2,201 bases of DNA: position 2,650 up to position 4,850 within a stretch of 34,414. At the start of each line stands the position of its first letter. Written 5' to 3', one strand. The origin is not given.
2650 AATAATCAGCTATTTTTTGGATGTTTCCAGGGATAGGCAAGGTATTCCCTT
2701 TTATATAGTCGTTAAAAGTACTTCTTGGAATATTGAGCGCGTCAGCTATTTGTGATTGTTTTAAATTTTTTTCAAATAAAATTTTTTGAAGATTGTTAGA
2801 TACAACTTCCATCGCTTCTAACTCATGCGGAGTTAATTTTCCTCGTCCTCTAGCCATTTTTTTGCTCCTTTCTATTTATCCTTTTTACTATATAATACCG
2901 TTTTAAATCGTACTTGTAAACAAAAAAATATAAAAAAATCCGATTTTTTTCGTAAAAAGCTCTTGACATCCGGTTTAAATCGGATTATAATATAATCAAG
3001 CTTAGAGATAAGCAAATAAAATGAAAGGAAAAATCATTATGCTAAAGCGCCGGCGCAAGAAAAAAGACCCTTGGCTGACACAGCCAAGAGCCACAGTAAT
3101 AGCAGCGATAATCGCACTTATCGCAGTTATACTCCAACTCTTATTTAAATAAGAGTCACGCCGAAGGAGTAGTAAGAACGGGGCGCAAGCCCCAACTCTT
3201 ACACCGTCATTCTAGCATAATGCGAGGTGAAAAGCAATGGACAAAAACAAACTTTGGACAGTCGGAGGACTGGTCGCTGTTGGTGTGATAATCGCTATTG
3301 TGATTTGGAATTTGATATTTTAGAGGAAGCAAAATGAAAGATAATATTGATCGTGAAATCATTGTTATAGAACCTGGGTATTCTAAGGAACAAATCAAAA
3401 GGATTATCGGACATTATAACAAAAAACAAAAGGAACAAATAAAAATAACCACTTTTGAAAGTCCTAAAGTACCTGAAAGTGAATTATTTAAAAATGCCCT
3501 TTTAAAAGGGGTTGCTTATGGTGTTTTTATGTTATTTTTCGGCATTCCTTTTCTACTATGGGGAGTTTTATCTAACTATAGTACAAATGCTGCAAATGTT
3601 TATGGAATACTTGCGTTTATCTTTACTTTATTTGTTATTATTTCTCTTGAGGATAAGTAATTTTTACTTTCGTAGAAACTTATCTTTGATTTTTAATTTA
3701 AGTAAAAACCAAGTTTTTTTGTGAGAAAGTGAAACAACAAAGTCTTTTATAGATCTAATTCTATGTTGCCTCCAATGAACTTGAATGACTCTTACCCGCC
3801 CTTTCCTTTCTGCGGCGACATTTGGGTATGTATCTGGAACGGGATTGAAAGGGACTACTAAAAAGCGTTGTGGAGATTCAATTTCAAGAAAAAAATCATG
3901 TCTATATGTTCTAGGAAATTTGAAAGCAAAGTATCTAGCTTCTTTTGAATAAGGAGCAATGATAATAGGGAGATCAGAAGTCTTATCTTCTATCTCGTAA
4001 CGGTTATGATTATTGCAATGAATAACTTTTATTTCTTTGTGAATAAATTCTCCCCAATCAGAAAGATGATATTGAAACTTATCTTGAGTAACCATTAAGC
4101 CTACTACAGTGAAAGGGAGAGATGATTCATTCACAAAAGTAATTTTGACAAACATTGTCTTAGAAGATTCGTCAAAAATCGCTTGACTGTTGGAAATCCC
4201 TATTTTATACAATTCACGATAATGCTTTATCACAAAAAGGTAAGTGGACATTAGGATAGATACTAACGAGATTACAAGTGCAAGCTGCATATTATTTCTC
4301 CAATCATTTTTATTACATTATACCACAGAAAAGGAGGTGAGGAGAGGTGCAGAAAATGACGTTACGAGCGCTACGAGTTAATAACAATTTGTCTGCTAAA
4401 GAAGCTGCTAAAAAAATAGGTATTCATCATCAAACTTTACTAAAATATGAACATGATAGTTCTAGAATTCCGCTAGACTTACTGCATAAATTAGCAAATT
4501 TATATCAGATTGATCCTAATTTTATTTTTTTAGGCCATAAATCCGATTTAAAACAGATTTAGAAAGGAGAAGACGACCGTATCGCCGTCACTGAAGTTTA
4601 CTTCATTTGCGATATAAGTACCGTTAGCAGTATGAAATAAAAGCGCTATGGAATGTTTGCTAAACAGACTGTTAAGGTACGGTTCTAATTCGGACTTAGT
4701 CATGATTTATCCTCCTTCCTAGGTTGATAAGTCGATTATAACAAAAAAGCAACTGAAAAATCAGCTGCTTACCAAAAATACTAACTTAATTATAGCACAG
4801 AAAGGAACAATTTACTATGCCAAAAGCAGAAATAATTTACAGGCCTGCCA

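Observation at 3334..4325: AT-rich convergent membrane-protein pair (108 aa and 208 aa) with stop codons 3 nt apart; candidate Abi/Sie-type system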

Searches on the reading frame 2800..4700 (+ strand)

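Call 44: search_protein_families(library=pfam, proteins=[L001:4666-5376:-, L001:4538-4669:+], max_evalue=0.01)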
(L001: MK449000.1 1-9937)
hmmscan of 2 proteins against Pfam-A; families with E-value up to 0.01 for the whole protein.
L001:4666-5376:- (236 aa): 1 family
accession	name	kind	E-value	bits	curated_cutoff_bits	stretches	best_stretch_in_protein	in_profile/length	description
PF13643.11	DUF4145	-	1.4e-17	63.9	23.1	1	116-194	2-83/88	Domain of unknown function (DUF4145)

L001:4538-4669:+ (43 aa): 0 families

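Call 63: search_protein_families(library=pfam, proteins=[L021:3087-3416:-, L021:3416-3841:-, L023:3412-3756:-, L021:3910-4116:+, L023:3956-4144:+, L022:4323-4520:+], max_evalue=0.01)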
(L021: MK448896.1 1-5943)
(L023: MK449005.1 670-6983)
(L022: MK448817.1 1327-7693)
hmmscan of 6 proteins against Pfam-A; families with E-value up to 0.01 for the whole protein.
L021:3087-3416:- (109 aa): 0 families

L021:3416-3841:- (141 aa): 0 families

L023:3412-3756:- (114 aa): 0 families

L021:3910-4116:+ (68 aa): 6 families
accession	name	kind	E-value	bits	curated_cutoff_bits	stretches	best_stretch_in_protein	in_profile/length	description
PF01381.28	HTH_3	-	1.1e-13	51.4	23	1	2-54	2-54/55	Helix-turn-helix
PF13560.12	HTH_31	-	4.7e-05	24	27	1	3-36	8-42/64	Helix-turn-helix domain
PF12844.13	HTH_19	-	7.9e-05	22.9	30.2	1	2-51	5-54/64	Helix-turn-helix domain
PF13412.12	HTH_24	-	0.0004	20.3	21.9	1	3-23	11-31/48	Winged helix-turn-helix DNA-binding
PF13443.12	HTH_26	-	0.00051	20.7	22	1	3-56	4-58/63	Cro/C1-type HTH DNA-binding domain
PF20432.4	Xre-like-HTH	-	0.006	17.3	25.8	1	4-40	18-54/63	Antitoxin Xre-like helix-turn-helix domain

L023:3956-4144:+ (62 aa): 2 families
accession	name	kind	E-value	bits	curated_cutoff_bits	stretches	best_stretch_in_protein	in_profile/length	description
PF13443.12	HTH_26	-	9.4e-10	39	22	1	5-60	1-56/63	Cro/C1-type HTH DNA-binding domain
PF01381.28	HTH_3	-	3.3e-06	27.5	23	1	12-61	7-55/55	Helix-turn-helix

L022:4323-4520:+ (65 aa): 0 families

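Call 75: search_protein_families(library=padloc, proteins=[L001:4666-5376:-, L021:3087-3416:-, L021:3416-3841:-, L023:3412-3756:-], max_evalue=0.01)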
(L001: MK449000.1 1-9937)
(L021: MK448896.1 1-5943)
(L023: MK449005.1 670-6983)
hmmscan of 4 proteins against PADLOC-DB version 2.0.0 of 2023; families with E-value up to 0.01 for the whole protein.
L001:4666-5376:- (236 aa): 1 family
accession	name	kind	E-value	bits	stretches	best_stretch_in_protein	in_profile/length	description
PDLC04109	PD-T7-4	-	2e-68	228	1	17-236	10-208/211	-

L021:3087-3416:- (109 aa): 0 families

L021:3416-3841:- (141 aa): 1 family
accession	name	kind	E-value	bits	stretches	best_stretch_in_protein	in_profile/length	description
PDLC01114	Csm3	-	0.0056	14.6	1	40-132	48-127/245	Csm3gr7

L023:3412-3756:- (114 aa): 0 families

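Call 76: search_protein_families(library=ncbifam, proteins=[L001:4666-5376:-, L021:3087-3416:-, L021:3416-3841:-, L023:3412-3756:-], max_evalue=0.01)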
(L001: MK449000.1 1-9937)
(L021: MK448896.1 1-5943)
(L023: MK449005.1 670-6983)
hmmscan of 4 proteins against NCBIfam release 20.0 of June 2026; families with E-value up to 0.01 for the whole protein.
L001:4666-5376:- (236 aa): 0 families

L021:3087-3416:- (109 aa): 0 families

L021:3416-3841:- (141 aa): 0 families

L023:3412-3756:- (114 aa): 0 families

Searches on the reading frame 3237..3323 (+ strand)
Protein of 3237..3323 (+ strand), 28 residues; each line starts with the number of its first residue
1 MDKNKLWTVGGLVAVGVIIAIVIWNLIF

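Call 7: search_protein_families(library=pfam, proteins=[window:3237-3323:+], max_evalue=1)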
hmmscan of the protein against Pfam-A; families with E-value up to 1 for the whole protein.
window:3237-3323:+ (28 aa): 1 family
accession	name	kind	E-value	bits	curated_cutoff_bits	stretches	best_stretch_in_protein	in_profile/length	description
PF00558.24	Vpu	-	0.11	12.7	24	1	3-27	3-26/81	Vpu protein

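Call 8: search_protein_families(library=phrogs, proteins=[window:3237-3323:+], max_evalue=0.1)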
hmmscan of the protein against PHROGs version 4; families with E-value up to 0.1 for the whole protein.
window:3237-3323:+ (28 aa): 1 family
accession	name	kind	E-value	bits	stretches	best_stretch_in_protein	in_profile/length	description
phrog_14205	-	unknown function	0.0097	16.9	1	5-22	5-22/31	-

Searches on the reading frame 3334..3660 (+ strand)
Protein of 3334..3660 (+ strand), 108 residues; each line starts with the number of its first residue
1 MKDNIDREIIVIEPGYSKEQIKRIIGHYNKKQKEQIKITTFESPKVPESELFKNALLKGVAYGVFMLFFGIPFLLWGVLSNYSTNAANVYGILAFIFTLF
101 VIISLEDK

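Call 7: search_protein_families(library=pfam, proteins=[window:3334-3660:+], max_evalue=1)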
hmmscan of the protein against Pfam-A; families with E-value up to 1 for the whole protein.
window:3334-3660:+ (108 aa): 4 families
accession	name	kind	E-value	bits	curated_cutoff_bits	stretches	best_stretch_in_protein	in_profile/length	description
PF01988.24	VIT1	-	0.059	13.6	28.1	1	12-101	90-178/214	VIT family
PF03089.20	RAG2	-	0.066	12.6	21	1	8-72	219-282/339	Recombination activating protein 2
PF12650.12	DUF3784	-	0.14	12.8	28.1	1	61-104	45-89/94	Domain of unknown function (DUF3784)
PF18152.6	DAHP_snth_FXD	-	0.15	12.3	27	1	9-31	2-24/67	DAHP synthase ferredoxin-like domain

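Call 8: search_protein_families(library=phrogs, proteins=[window:3334-3660:+], max_evalue=0.1)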
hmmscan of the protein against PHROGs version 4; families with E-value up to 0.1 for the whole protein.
window:3334-3660:+ (108 aa): 0 families

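Call 9: search_protein_families(library=padloc, proteins=[window:3334-3660:+], max_evalue=1)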
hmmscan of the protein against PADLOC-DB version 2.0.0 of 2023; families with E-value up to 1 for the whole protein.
window:3334-3660:+ (108 aa): 0 families

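Call 16: find_homologous_proteins(query=window:3334-3660:+)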
Query window:3334-3660:+ (108 aa): 1 proteins with E <= 0.001 among 7 candidates.
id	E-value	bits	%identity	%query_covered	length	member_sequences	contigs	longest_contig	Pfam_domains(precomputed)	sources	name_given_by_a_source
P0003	3.1e-63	228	99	100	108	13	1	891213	-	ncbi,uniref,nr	ncbi:hypothetical protein DXB55_00505 [Streptococcus anginosus]|uniref:hypothetical protein n=1 Tax=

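Call 19: find_encoding_contigs(protein=P0003, flank=6000, max_places=6)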
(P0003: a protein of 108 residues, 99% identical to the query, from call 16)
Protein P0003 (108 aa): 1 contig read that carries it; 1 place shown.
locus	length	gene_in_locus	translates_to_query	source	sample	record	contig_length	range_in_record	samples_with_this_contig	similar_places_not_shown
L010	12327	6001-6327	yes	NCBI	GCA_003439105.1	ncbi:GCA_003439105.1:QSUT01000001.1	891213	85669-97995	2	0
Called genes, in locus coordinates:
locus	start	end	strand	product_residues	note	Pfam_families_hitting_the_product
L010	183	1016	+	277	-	PF02645:DegV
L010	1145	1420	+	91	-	PF00216:Bac_DNA_binding, PF18291:HU-HIG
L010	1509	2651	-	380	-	PF00589:Phage_integrase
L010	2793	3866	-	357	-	PF07751:Abi_2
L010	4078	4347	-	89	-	PF13783:DUF4177 (weak)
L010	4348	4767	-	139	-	-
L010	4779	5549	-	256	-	PF01381:HTH_3 (faint), PF12844:HTH_19 (weak), PF00717:Peptidase_S24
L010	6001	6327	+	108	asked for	-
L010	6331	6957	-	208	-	-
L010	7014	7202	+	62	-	PF12844:HTH_19, PF13560:HTH_31, PF01381:HTH_3, PF13413:HTH_25 (weak), PF13443:HTH_26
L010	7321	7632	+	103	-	-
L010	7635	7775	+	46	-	-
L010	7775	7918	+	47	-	-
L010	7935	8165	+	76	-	-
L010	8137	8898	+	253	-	PF13392:HNH_3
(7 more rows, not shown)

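Call 46: predict_structure(protein=window:3334-3660:+)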
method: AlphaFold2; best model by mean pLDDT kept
length: 108 residues; sequences in the alignment: 1
mean_pLDDT: 72.2   pTM: 0.38
mean pLDDT of the five models: 72.2, 72.1, 72.0, 70.5, 69.0
residues with pLDDT >= 90: 2; 70-90: 67; 50-70: 36; < 50: 3
segments of 3 or more residues with pLDDT < 50: 1-3
pLDDT, mean of each block of 10 residues (from residue 1): 54 73 78 64 66 86 83 74 69 79 70
secondary structure, 60 per line:
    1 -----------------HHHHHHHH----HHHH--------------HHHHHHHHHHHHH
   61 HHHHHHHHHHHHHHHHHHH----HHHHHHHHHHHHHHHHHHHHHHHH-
elements in order: H18-25 H30-33 H48-79 H84-107

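Call 68: search_dna_similar(query=window:3334-3660:+, collection=phages, mode=protein, max_evalue=1)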
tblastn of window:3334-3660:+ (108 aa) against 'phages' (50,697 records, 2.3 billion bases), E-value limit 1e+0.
No match.

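Call 76: search_protein_families(library=ncbifam, proteins=[window:3334-3660:+], max_evalue=0.01)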
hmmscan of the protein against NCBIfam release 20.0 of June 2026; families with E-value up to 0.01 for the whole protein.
window:3334-3660:+ (108 aa): 0 families
